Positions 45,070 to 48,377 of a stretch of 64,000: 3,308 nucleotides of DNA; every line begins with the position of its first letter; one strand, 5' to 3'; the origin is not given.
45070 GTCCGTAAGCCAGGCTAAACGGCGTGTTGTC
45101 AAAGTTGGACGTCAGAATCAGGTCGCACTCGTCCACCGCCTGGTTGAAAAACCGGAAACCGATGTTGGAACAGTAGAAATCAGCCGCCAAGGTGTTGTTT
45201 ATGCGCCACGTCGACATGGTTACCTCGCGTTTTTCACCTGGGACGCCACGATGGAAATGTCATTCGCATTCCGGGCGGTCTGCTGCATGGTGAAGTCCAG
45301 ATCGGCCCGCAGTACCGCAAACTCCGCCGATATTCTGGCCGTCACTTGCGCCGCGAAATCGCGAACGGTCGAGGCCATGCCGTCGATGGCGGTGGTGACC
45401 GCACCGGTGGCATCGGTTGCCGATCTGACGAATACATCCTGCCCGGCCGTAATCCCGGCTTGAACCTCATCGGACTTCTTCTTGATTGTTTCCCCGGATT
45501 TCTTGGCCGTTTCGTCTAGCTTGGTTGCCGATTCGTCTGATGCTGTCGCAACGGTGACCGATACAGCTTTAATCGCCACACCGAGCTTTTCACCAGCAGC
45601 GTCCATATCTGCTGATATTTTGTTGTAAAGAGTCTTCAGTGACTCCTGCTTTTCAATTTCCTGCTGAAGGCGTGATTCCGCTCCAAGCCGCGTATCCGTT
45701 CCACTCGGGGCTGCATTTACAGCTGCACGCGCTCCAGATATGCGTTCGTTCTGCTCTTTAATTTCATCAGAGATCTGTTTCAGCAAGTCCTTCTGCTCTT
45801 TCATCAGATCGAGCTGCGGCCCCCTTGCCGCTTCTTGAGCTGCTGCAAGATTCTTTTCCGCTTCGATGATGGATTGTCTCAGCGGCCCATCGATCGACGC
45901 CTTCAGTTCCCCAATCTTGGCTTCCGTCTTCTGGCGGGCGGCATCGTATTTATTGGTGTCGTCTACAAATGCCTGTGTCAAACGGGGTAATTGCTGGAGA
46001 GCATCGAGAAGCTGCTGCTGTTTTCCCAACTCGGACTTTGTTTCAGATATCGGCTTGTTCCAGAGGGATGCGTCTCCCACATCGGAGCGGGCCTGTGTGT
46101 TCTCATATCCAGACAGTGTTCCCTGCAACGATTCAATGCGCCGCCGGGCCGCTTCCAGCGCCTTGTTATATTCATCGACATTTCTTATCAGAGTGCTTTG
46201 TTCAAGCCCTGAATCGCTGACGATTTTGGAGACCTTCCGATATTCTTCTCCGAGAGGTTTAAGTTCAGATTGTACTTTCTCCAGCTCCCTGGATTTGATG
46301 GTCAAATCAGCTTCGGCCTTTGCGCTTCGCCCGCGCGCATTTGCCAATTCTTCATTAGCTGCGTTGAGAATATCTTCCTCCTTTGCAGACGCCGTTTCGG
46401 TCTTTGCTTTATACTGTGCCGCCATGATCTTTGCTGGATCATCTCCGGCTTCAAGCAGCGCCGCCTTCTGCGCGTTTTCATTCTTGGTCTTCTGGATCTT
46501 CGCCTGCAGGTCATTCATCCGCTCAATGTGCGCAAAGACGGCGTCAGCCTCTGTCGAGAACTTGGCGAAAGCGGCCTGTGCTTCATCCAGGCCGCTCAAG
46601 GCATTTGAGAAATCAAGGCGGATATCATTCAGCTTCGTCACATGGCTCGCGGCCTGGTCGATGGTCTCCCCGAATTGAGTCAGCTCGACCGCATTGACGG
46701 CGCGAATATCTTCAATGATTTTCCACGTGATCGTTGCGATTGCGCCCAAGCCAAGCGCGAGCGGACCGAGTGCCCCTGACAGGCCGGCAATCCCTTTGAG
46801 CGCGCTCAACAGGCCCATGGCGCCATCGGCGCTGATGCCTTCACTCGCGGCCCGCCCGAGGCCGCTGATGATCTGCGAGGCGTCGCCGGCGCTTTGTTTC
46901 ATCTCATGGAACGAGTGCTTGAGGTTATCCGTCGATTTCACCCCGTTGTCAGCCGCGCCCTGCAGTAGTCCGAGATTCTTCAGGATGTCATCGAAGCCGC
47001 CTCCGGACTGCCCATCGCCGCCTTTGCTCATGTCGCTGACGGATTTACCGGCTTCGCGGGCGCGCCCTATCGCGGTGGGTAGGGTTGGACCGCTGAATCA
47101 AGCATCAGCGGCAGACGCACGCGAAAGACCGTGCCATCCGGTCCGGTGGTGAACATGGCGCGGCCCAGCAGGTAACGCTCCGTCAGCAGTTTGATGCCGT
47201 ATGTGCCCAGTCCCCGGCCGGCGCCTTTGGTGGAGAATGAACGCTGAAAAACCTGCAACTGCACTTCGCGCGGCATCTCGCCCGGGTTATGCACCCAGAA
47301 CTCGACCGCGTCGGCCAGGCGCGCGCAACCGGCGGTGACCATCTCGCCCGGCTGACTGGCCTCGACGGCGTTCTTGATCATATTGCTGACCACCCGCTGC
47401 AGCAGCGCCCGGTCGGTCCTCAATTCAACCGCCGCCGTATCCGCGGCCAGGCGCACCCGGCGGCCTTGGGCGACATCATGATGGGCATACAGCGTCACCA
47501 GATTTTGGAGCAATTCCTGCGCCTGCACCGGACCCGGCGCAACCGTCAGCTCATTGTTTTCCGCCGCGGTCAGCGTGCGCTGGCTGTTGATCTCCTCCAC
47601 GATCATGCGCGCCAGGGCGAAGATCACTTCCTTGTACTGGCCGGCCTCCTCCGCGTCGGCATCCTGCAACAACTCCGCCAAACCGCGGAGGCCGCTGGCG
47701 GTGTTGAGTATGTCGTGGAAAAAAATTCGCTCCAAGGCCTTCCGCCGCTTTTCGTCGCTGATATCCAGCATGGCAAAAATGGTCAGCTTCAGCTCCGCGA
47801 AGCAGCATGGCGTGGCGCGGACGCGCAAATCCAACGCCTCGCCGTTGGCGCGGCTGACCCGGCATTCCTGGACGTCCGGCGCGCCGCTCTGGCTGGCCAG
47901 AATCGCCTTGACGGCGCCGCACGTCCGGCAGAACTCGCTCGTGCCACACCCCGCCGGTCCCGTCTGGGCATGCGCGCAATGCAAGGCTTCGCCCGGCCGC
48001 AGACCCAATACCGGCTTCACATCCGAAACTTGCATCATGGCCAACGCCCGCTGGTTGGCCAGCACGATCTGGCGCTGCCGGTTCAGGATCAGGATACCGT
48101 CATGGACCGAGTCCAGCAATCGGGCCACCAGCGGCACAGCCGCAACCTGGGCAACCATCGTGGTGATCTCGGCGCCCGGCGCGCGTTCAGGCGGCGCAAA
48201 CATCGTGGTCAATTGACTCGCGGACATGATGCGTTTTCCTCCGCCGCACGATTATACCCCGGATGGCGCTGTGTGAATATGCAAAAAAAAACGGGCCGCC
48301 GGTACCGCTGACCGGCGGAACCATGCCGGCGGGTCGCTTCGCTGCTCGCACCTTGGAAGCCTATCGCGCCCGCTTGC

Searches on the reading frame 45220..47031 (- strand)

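Call 15: search_protein_families(library=pfam, proteins=[window:45220-47031:-], max_evalue=0.01)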
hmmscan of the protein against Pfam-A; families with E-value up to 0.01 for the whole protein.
window:45220-47031:- (603 aa): 2 families
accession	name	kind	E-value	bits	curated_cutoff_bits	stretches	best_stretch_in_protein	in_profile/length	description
PF15619.11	Lebercilin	-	0.00026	21.1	34.3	1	208-347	46-184/193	Ciliary protein causing Leber congenital amaurosis disease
PF15460.11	SAS4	-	0.0089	16.5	24.4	0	245-317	22-94/99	Something about silencing, SAS, complex subunit 4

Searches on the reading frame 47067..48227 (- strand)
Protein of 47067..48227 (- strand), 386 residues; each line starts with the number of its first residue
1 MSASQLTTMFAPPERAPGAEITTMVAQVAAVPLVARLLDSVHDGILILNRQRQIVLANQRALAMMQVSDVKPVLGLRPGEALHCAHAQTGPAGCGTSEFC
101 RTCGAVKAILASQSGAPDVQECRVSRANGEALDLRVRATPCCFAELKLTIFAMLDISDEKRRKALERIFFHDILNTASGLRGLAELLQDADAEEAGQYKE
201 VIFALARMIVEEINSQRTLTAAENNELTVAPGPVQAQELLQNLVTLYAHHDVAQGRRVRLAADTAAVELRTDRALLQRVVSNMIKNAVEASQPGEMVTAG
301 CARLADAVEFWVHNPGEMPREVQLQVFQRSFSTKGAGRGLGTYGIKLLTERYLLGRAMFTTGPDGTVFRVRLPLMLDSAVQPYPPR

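Call 15: search_protein_families(library=pfam, proteins=[window:47067-48227:-], max_evalue=0.01)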
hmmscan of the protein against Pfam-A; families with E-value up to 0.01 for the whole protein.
window:47067-48227:- (386 aa): 4 families
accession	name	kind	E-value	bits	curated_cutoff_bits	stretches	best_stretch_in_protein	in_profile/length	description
PF02518.31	HATPase_c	-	7.4e-12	46.1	26.4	1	272-374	2-109/111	Histidine kinase-, DNA gyrase B-, and HSP90-like ATPase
PF13188.13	PAS_8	-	3e-06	27.4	21.8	1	35-88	4-53/65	PAS domain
PF12860.13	PAS_7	-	0.0062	17.1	27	0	38-82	1-45/115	PAS fold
PF00989.32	PAS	-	0.0067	16.9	22.6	0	35-75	4-43/113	PAS fold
